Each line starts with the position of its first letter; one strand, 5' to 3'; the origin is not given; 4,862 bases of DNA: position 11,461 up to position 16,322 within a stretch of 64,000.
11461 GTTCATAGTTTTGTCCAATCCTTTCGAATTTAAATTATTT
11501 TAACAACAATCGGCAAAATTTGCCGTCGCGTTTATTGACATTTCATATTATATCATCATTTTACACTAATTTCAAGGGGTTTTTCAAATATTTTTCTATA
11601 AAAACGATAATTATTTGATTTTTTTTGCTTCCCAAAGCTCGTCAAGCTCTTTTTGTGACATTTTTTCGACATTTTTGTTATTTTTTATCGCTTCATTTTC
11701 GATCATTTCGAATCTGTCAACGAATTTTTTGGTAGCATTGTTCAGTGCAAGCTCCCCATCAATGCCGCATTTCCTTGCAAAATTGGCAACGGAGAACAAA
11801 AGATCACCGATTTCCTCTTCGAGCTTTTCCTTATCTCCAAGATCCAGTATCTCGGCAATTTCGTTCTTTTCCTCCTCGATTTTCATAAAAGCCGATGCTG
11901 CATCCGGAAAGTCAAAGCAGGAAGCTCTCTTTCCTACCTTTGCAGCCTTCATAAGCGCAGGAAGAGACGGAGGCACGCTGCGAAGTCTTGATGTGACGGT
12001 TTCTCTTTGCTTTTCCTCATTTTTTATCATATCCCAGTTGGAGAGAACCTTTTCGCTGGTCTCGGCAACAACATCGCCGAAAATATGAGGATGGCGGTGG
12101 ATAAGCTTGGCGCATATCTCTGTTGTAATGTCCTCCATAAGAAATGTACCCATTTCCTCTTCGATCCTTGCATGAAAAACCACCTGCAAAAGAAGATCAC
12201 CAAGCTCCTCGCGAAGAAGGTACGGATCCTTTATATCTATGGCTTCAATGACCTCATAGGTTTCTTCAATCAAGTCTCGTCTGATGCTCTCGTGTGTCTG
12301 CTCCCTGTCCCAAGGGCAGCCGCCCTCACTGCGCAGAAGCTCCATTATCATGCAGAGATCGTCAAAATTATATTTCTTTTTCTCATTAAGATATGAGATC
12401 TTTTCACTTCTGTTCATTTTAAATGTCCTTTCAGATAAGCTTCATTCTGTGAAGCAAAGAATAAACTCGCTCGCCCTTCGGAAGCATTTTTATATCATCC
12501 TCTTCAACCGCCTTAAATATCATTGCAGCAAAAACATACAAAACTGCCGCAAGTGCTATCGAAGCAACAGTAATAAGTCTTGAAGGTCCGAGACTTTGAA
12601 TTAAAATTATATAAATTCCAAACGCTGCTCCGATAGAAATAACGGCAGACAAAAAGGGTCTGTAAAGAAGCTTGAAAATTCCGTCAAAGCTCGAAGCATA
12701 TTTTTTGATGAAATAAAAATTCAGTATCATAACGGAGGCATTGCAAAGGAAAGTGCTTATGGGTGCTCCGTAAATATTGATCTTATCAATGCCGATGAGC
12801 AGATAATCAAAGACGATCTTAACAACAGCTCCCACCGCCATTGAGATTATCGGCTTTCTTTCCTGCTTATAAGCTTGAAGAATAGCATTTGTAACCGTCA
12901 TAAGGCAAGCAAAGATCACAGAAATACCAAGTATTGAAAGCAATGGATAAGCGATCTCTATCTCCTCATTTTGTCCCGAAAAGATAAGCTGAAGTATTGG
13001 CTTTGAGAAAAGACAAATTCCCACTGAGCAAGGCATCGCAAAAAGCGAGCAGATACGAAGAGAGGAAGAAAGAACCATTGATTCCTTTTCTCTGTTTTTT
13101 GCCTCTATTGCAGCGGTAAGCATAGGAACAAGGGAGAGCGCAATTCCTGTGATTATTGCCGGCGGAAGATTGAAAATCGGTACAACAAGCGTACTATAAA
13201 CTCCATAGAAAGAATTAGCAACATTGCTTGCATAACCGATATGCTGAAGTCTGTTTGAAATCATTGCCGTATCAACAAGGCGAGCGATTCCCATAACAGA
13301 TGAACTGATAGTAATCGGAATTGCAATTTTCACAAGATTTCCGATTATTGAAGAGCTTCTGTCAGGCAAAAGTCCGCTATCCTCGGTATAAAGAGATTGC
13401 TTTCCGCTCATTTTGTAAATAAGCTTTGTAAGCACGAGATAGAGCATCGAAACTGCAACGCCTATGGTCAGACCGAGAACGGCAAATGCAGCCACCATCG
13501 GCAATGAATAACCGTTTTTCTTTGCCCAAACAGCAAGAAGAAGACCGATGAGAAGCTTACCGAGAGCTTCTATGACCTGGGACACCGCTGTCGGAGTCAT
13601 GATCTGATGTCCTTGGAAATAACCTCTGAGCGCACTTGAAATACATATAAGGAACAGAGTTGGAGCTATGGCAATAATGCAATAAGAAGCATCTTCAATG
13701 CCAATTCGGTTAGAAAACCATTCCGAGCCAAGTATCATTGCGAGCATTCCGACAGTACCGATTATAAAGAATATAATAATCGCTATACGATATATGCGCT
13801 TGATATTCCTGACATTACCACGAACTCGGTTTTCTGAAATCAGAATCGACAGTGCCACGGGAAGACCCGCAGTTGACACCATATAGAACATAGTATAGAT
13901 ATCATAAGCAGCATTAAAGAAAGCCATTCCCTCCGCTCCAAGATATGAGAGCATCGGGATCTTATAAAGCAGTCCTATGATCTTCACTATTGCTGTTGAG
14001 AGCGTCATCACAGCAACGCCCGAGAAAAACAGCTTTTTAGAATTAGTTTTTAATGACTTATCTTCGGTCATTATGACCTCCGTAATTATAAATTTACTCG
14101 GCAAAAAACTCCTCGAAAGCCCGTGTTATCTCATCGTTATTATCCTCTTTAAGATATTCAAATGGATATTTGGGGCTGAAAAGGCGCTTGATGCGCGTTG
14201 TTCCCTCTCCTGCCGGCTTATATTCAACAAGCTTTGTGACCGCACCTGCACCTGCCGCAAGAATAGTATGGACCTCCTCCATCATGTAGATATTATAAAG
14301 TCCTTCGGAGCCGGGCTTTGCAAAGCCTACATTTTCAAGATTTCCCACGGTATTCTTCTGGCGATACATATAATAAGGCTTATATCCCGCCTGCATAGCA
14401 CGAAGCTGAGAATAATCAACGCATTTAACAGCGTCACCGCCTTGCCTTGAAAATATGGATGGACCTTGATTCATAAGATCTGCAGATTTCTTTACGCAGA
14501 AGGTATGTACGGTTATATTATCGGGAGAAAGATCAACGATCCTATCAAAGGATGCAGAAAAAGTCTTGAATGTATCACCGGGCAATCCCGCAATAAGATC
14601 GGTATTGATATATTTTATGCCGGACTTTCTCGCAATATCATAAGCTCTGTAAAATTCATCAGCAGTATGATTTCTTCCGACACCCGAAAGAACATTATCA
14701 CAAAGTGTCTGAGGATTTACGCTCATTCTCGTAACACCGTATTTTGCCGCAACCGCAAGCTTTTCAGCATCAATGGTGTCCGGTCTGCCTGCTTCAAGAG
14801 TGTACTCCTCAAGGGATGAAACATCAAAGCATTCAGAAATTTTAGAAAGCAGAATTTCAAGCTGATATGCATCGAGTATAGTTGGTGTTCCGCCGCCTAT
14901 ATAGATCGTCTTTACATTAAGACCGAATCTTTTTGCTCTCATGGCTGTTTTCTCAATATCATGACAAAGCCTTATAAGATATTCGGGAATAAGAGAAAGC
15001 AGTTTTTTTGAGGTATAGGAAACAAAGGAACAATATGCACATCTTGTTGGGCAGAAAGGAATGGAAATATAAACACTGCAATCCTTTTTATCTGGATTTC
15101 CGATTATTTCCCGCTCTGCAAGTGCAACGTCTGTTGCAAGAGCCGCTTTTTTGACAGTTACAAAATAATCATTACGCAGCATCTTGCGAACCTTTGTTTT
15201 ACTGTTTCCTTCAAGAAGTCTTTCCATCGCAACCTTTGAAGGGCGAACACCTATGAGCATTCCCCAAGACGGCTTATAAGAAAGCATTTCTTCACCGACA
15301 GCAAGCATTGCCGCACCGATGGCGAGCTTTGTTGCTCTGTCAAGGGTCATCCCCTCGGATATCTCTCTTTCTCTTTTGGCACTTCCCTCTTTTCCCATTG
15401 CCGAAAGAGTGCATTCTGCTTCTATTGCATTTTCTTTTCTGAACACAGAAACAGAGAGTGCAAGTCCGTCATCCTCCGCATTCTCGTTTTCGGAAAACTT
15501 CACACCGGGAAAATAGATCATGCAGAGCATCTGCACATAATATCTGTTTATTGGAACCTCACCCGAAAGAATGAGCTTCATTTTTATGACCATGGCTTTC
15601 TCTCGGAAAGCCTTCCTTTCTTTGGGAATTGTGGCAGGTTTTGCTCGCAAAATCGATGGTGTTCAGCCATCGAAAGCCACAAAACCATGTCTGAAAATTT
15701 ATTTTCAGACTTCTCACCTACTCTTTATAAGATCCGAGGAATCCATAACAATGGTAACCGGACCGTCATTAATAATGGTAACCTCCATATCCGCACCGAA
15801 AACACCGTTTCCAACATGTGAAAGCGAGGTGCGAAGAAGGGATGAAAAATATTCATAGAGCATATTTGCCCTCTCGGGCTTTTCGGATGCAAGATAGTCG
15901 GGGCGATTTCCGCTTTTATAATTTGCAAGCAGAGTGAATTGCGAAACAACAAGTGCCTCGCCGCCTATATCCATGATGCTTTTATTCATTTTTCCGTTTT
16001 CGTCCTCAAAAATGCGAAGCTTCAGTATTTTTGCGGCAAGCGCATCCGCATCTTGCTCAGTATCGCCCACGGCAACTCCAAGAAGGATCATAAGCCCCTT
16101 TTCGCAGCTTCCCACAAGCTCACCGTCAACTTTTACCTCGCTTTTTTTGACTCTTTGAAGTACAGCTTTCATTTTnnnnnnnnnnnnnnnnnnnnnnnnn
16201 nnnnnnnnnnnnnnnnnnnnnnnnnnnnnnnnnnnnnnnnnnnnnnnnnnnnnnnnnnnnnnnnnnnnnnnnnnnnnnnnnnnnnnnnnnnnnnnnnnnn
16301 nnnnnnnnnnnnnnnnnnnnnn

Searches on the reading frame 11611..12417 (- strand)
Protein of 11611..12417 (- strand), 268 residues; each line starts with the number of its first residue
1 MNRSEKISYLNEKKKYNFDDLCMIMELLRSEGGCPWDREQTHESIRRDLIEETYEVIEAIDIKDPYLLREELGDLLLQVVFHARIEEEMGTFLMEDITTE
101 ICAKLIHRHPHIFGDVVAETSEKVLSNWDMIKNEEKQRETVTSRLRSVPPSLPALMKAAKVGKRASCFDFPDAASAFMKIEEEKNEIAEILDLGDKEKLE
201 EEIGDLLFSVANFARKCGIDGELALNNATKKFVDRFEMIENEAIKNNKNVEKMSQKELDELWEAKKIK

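Call 28: search_protein_families(library=pfam, proteins=[window:11611-12417:-], max_evalue=0.00001)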
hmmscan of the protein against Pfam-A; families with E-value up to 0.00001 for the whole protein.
window:11611-12417:- (268 aa): 1 family
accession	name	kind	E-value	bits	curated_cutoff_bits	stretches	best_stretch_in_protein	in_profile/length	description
PF03819.22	MazG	-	2.5e-35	121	22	2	40-113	1-74/74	MazG nucleotide pyrophosphohydrolase domain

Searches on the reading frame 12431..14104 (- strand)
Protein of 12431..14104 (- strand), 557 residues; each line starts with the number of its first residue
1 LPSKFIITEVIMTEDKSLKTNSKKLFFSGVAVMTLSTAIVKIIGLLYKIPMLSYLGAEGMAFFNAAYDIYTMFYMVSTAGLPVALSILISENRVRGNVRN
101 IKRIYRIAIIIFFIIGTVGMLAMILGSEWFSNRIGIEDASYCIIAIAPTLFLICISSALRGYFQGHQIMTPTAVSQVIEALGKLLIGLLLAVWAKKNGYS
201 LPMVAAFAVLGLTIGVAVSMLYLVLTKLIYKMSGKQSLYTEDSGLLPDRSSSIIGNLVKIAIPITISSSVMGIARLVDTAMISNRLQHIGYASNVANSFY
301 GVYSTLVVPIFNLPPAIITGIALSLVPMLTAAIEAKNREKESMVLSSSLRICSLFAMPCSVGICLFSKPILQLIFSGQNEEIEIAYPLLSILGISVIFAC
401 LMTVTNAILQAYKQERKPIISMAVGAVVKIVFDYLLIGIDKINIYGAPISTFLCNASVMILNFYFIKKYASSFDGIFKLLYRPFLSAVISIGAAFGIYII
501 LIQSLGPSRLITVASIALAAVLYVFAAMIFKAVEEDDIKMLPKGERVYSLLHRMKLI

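Call 29: search_protein_families(library=pfam, proteins=[window:12431-14104:-], max_evalue=0.00001)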
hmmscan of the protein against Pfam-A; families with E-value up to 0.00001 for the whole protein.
window:12431-14104:- (557 aa): 3 families
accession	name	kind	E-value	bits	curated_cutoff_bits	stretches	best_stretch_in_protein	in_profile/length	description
PF01943.22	Polysacc_synt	-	6.2e-20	72.2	28.2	1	28-330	3-271/274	Polysaccharide biosynthesis protein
PF01554.23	MatE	-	1.3e-17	64.4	24.9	2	306-435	33-161/161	MatE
PF03023.19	MurJ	-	4.8e-16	58.8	27.4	1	54-505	4-435/451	Lipid II flippase MurJ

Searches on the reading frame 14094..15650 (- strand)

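Call 29: search_protein_families(library=pfam, proteins=[window:14094-15650:-], max_evalue=0.00001)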
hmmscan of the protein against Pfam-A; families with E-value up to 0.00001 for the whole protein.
window:14094-15650:- (518 aa): 1 family
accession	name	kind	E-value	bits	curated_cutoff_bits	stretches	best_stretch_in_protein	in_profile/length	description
PF04055.27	Radical_SAM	-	2.3e-23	83.6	29.5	1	194-369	1-164/166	Radical SAM superfamily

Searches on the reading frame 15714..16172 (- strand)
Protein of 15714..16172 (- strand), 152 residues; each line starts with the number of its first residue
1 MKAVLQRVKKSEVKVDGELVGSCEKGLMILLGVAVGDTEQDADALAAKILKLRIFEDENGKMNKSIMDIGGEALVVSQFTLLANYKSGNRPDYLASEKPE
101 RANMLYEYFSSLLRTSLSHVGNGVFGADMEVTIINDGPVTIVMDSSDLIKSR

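Call 89: search_protein_families(library=pfam, proteins=[window:15714-16172:-], max_evalue=0.001)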
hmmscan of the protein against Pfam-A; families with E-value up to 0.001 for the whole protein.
window:15714-16172:- (152 aa): 1 family
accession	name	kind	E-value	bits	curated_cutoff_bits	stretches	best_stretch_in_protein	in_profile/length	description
PF02580.21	Tyr_Deacylase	-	1.7e-56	191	25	1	2-144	1-144/144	D-Tyr-tRNA(Tyr) deacylase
